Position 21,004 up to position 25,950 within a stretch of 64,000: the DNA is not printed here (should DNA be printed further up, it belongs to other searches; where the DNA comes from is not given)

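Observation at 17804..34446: Composite DISARM/Druantia-like locus: a DruH/DruE-like operon faces a PglX-like methyltransferase plus a PLD-SNF2 fusion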

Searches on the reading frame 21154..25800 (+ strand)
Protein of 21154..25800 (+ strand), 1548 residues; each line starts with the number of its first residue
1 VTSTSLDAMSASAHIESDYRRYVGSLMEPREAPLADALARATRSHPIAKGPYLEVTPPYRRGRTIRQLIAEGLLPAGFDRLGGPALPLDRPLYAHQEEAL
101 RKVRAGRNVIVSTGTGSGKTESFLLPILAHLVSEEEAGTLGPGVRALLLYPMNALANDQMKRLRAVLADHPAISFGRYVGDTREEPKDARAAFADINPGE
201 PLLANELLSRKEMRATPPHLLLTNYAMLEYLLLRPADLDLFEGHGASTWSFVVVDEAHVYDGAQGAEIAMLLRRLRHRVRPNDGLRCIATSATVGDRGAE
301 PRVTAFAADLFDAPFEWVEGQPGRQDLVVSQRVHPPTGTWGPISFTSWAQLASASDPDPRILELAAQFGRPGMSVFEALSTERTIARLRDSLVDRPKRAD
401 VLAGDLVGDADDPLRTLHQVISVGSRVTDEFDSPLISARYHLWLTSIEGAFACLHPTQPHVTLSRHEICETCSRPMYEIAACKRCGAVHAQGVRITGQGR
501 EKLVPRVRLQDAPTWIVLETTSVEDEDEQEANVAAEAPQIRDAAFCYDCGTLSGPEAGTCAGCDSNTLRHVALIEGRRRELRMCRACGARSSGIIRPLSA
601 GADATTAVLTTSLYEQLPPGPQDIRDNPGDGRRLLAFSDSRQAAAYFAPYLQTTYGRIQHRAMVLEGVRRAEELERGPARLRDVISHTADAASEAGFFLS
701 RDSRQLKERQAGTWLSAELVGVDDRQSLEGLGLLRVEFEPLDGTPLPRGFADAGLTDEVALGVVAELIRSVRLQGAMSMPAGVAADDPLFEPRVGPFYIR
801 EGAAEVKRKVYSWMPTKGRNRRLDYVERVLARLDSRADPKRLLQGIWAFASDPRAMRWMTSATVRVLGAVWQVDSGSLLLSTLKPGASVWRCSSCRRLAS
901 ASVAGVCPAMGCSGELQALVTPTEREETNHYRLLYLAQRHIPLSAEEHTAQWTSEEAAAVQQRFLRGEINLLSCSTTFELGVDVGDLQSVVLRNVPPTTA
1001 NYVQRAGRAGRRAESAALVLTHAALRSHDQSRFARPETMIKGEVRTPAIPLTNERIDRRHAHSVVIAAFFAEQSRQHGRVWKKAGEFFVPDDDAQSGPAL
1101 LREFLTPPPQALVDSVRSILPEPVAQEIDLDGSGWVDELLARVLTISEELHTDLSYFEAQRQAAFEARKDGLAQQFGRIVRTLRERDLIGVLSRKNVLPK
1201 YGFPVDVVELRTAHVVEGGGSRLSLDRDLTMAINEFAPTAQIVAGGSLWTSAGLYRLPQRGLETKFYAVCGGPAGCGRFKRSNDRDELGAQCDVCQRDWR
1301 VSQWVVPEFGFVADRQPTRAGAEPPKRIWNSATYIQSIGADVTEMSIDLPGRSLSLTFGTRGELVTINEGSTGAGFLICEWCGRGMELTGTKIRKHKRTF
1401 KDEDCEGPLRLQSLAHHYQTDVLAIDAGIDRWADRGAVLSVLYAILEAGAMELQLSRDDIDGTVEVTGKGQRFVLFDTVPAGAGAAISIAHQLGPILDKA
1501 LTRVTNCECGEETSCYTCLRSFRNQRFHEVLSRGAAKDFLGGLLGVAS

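Call 4: search_protein_families(library=pfam, proteins=[window:21154-25800:+], max_evalue=0.01)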
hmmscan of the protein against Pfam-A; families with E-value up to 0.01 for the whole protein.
window:21154-25800:+ (1548 aa): 4 families
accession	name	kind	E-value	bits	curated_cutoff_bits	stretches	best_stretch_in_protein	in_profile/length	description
PF00270.35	DEAD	-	1.8e-23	83.6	26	1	94-295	2-161/167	DEAD/DEAH box helicase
PF09369.15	MZB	-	5.3e-12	46.7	24.2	1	1443-1519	3-80/80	MrfA Zn-binding domain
PF00271.37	Helicase_C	-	4.4e-11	43.5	23.5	1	933-1012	31-109/110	Helicase conserved C-terminal domain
PF04851.21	ResIII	-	0.00031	21.1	22.5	1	92-261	4-138/164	Type III restriction enzyme, res subunit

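Call 5: search_protein_families(library=padloc, proteins=[window:21154-25800:+], max_evalue=0.001)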
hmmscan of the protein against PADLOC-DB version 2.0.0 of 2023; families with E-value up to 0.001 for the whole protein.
window:21154-25800:+ (1548 aa): 42 families (the best 25 are shown)
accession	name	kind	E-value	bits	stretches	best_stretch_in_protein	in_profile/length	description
PDLC00013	DruE1|DruE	-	4.3e-178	593.1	3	889-1540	981-1673/1776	SNF2 family N-terminal domain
PDLC00037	DruE3|DruE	-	1.3e-175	584.9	2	26-689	24-693/2055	SNF2 family N-terminal domain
PDLC00015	DruE2|DruE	-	2.2e-126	421.5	5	869-1540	1061-1769/1887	SNF2 family N-terminal domain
PDLC00036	DruE3|DruE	-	3.1e-124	413.8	3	936-1540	1018-1648/2023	SNF2 family N-terminal domain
PDLC00035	DruE3|DruE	-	9.1e-124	412.6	2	85-692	96-697/1460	SNF2 family N-terminal domain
PDLC00014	DruE2|DruE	-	2.3e-118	394.7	5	871-1531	1091-1798/1928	SNF2 family N-terminal domain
PDLC00051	DruE4|DruE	-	1.5e-112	375.5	4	884-1540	1030-1711/1829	SNF2 family N-terminal domain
PDLC02896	DpdJ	-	2.2e-29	99.8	3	208-296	327-414/1487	DpdJ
PDLC03960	SngC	-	4.4e-28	96.4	2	92-332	25-230/720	-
PDLC02503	BrxHI|BrxHII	-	6.6e-26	88.8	3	955-1018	285-348/698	BrxHI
PDLC02501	BrxHI|BrxHII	-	3.8e-23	79.5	2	950-1017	280-347/925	BrxHI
PDLC02893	DpdJ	-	9e-16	55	2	972-1062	595-685/876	DpdJ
PDLC02569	DrmA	-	2.2e-15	53.6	2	967-1023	828-882/1095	DrmA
PDLC02864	DpdF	-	2.1e-14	51.2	2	944-1030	260-346/610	DpdF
PDLC02870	DpdF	-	1.6e-13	48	1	916-1023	227-331/534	DpdF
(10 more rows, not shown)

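Call 9: search_protein_families(library=ncbifam, proteins=[window:21154-25800:+], max_evalue=0.01)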
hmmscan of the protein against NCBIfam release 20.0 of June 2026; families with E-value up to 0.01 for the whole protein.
window:21154-25800:+ (1548 aa): 30 families (the best 25 are shown)
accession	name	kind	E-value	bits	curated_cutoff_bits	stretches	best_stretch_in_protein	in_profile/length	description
TIGR03817.1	DECH_helic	hypoth_equivalog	6.1e-37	127.3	874.1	2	92-298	37-208/742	helicase/secretion neighborhood putative DEAH-box helicase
NF041067.1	DpdJ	equivalog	5.1e-27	94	800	3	208-294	320-405/1482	protein DpdJ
TIGR04121.1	DEXH_lig_assoc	equivalog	2.2e-24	85.2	850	3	93-188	15-108/804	ligase-associated DNA damage response DEXH box helicase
NF010338.0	PRK13767.1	equivalog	8.2e-24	83.9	849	2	95-294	37-218/877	ATP-dependent helicase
NF053711.1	RNA_heli_RhlE1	exception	1.5e-13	50.4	750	2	95-179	27-110/434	RNA helicase RhlE1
NF007882.0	PRK10590.1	equivalog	6.5e-12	45.1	743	1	96-158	28-90/456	ATP-dependent RNA helicase RhlE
NF053636.1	DDHlcsCsdAPsy1082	equivalog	8.3e-11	41.1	890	1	96-164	30-95/512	DEAD/DEAH box helicase CsdA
NF008394.0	PRK11192.1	equivalog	3.4e-10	39.3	507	2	96-168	30-99/441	ATP-dependent RNA helicase SrmB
TIGR00614.1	recQ_fam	subfamily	7.9e-09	34.8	219.8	1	943-1023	251-331/470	RecQ family ATP-dependent DNA helicase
NF053631.1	RNA_helic_CshA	equivalog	2.1e-08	33.5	646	1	96-166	26-90/434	degradosome RNA helicase CshA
TIGR03158.1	cas3_cyano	exception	4e-08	32.8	69.1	1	108-274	16-171/357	type I-D CRISPR-associated helicase Cas3'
NF008744.0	PRK11776.1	equivalog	4.7e-08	32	524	1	96-166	31-95/460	ATP-dependent RNA helicase DbpA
TIGR01389.1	recQ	equivalog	1e-07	30.8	640.2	1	945-1022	251-328/591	DNA helicase RecQ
NF007284.0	PRK09751.1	equivalog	1.9e-07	28.7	1496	1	945-1025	352-432/1538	ATP-dependent helicase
NF041063.1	DpdF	equivalog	6.6e-07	28.3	550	0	975-1022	435-483/813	protein DpdF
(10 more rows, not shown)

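Call 19: find_related_loci(query=window:21154-25800:+, collection=genome_contigs, flank=10000)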
Query window:21154-25800:+ (1548 aa) in genome_contigs; peptide patterns used: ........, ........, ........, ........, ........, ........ (x = any residue, [..] = any of these).
599 stretches matched a pattern (row limit reached: there are more); 558 encode a relative of the query (tblastn E <= 1e-3); the best 80 are kept; 80 distinct loci.
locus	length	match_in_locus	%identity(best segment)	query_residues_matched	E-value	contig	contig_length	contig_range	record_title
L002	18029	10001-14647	49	1-1545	0e+0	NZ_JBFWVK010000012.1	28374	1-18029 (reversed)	MAG: Nocardioides sp. isolate CA_2019_TPBF_92 NODE_8579_length_28374_cov_57.364180_TPBF, whole genome shotgun sequence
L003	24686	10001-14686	48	5-1548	0e+0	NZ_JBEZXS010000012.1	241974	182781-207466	Streptomyces sp. NPDC026672 NPDC026672_31_G3.ctg-0012, whole genome shotgun sequence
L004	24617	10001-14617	50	3-1548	0e+0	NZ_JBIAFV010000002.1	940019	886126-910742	Nocardia sp. NPDC006982 NPDC006982_19_H5.ctg-0002, whole genome shotgun sequence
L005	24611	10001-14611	48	6-1545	0e+0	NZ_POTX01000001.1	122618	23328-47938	Micromonospora endophytica strain DSM 45430 NODE_1_length_122618_cov_31.8967, whole genome shotgun sequence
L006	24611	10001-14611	48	6-1545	0e+0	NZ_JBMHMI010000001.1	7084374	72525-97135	Micromonospora sp. WMMD736 tig00000001, whole genome shotgun sequence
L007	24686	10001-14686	48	5-1548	0e+0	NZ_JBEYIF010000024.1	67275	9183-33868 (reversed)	Streptomyces sp. NPDC006923 NPDC006923_86_D12.ctg-0024, whole genome shotgun sequence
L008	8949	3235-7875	50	6-1547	0e+0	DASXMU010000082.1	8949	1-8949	MAG TPA_asm: Streptosporangiaceae bacterium isolate SMAG_U5336 k141_7655, whole genome shotgun sequence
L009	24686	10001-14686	48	5-1548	0e+0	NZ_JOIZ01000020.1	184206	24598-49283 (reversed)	Streptomyces sp. NRRL S-37 contig20.1, whole genome shotgun sequence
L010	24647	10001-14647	48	3-1544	0e+0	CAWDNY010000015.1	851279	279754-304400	MAG: uncultured Actinomycetota bacterium isolate MFD03250.bin.1.43 genome assembly, contig: contig_5559, whole genome sh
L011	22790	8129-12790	47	5-1544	0e+0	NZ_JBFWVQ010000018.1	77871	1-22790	MAG: Pseudonocardia sp. isolate CA_2019_TPBF_98 NODE_2613_length_77871_cov_11.621501_TPBF, whole genome shotgun sequence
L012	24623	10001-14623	48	3-1533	0e+0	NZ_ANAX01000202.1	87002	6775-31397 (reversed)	Nocardiopsis halotolerans DSM 44410 contig_202, whole genome shotgun sequence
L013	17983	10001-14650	48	3-1533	0e+0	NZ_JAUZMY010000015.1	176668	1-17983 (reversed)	Nocardiopsis codii strain CT-R113 NODE_15_length_176668_cov_27.129001, whole genome shotgun sequence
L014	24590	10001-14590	49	5-1545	0e+0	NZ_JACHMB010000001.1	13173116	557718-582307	Nonomuraea jabiensis strain DSM 45507 Ga0374001_01, whole genome shotgun sequence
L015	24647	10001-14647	47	6-1546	0e+0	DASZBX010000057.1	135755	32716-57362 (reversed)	MAG TPA_asm: Actinocrinis sp. isolate SMAG_U6427 k141_13397, whole genome shotgun sequence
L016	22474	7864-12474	48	6-1546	0e+0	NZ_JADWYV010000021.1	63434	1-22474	Frankia nepalensis strain CN4 NODE_21_length_63434_cov_28.366305, whole genome shotgun sequence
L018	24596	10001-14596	45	6-1536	0e+0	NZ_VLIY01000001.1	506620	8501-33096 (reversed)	Skermania sp. ID1734 contig1, whole genome shotgun sequence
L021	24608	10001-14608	44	6-1540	0e+0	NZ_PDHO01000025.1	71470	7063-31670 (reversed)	Mycobacterium sp. ENV421 NODE_25_length_71470_cov_171.631, whole genome shotgun sequence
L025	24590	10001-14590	45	6-1536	0e+0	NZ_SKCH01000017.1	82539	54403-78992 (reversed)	Prescottella subtropica strain C9-28 contig17, whole genome shotgun sequence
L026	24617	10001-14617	45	6-1548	0e+0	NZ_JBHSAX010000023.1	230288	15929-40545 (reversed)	Nocardia jiangsuensis strain CGMCC 4.7330 velvet_auto_83_23, whole genome shotgun sequence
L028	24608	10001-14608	44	6-1540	0e+0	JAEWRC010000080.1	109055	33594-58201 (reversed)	MAG: Actinomycetes bacterium isolate OH_SBrB_42 k127_28441, whole genome shotgun sequence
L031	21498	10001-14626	50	2-1548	0e+0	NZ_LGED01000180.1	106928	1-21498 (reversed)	Saccharothrix sp. NRRL B-16348 P442contig26.1, whole genome shotgun sequence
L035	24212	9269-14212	40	6-1548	0e+0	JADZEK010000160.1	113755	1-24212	MAG: Anaerolineales bacterium isolate SJ819 c_000001560752, whole genome shotgun sequence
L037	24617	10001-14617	45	6-1543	0e+0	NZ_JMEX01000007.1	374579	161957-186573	Rhodococcoides fascians A44A contig29, whole genome shotgun sequence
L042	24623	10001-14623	50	2-1548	0e+0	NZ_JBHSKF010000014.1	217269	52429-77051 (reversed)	Actinokineospora guangxiensis strain CGMCC 4.7154 spades_K_17_127_14, whole genome shotgun sequence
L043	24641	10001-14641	49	3-1545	0e+0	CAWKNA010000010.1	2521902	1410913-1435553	MAG: uncultured Actinomycetota bacterium isolate MFD00991.bin.1.80 genome assembly, contig: contig_8725, whole genome sh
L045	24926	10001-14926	39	4-1540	0e+0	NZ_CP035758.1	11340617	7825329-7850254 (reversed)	Ktedonosporobacter rubrisoli strain SCAWS-G2 chromosome, complete genome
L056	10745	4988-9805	35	6-1548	0e+0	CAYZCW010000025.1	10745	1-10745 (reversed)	MAG TPA_asm: uncultured Bacteroidales bacterium isolate SRP241341_co1_227 genome assembly, contig: NODE_6522_length_1074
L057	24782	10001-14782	37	4-1540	0e+0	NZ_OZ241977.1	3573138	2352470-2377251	MAG: Candidatus Poriferisocius sp. isolate 487b4cec-4729-4ab4-8a52-7084cce3f8e8 chromosome 1, complete sequence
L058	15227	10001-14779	35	5-1540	0e+0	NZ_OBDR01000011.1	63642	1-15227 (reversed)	Methanohalophilus euhalobius strain WG-1MB, whole genome shotgun sequence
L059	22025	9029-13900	35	5-1548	0e+0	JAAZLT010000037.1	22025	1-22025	MAG: Clostridiales bacterium isolate AS23ysBPME_249 37036_AS23, whole genome shotgun sequence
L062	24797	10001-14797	33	3-1544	0e+0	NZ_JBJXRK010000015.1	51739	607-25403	Gudongella sp. SC589 15, whole genome shotgun sequence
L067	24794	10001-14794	37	6-1548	0e+0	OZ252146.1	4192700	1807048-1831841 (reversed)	MAG: Candidatus Aldehydirespirator sp. isolate fd067d44-95a4-4330-b63d-26ca3bb23c52 genome assembly, chromosome: 1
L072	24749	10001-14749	33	6-1544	0e+0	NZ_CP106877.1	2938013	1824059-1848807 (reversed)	Fervidibacillus halotolerans strain MEBiC13594 chromosome, complete genome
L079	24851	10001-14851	32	5-1545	0e+0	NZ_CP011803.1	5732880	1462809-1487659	Clostridium carboxidivorans P7 chromosome, complete genome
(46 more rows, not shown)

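Call 29: search_solved_structures(query=window:21154-25800:+, max_evalue=0.001)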
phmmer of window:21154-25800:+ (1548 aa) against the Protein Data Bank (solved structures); distinct sequences matched with E-value up to 0.001: 53.
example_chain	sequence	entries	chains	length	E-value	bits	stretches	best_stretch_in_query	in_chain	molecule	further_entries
9tu7_Y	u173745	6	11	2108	4.5e-76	259.4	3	943-1536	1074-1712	DEAD/DEAH box helicase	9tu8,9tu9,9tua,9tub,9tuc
9wae_A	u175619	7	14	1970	1.9e-42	147.9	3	875-1243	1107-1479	Helicase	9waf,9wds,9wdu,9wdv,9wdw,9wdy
6znp_A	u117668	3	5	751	1.3e-18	68.9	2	91-296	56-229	Uncharacterized ATP-dependent helicase YprA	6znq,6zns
5v9x_A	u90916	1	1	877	5.5e-10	40.4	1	941-1069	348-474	ATP-dependent DNA helicase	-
7lhl_A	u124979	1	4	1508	2.3e-09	38.3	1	941-1069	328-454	ATP-dependent DNA helicase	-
7oi6_x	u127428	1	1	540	8e-09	36.5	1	72-158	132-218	Probable ATP-dependent RNA helicase DDX28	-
9mw6_A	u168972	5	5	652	2.2e-08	35.1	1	943-1016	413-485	AncD1D2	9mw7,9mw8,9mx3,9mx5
9hcc_z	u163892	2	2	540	5.6e-08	33.7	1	954-1014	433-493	Probable ATP-dependent RNA helicase DDX28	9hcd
4ljy_A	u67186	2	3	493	2.3e-07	31.7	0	95-156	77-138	Pre-mRNA-processing ATP-dependent RNA helicase PRP5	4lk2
8tbx_A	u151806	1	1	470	2.4e-07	31.6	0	961-1022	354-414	ATP-dependent RNA helicase DDX1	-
5lst_A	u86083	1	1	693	7.3e-07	30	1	944-1016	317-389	ATP-dependent DNA helicase Q4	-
7oqb_p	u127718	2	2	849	9.6e-07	29.6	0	95-156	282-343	Pre-mRNA-processing ATP-dependent RNA helicase PRP5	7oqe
8i9z_CW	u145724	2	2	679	1.3e-06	29.2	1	96-257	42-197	ATP-dependent RNA helicase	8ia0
2db3_A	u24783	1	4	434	5.6e-06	27.1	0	100-156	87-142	ATP-dependent RNA helicase vasa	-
4bru_A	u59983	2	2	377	6.1e-06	27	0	940-1014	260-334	ATP-DEPENDENT RNA HELICASE DHH1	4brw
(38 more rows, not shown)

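Call 75: search_protein_families(library=padloc, proteins=[L079:6270-9995:+, L072:6507-10004:+, L045:5936-9976:+, L062:6549-10001:+, L058:6808-9987:+, L057:6612-9959:+, L021:6588-9992:+, L002:6672-10007:+], max_evalue=0.01)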
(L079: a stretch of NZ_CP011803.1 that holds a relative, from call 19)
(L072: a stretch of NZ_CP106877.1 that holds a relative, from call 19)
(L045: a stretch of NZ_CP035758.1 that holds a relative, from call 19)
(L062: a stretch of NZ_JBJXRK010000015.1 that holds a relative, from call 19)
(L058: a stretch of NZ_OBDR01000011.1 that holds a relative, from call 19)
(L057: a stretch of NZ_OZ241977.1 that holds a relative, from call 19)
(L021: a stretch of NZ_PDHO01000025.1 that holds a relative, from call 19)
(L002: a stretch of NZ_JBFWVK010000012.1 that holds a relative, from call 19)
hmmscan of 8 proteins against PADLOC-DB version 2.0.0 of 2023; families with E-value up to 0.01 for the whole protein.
L079:6270-9995:+ (1241 aa): 0 families

L072:6507-10004:+ (1165 aa): 0 families

L045:5936-9976:+ (1346 aa): 1 family
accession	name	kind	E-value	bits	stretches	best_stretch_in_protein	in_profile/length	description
PDLC02203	MzaA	-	7.9e-56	187.6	1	1087-1326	415-657/683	-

L062:6549-10001:+ (1150 aa): 0 families

L058:6808-9987:+ (1059 aa): 0 families

L057:6612-9959:+ (1115 aa): 0 families

L021:6588-9992:+ (1134 aa): 0 families

L002:6672-10007:+ (1111 aa): 0 families
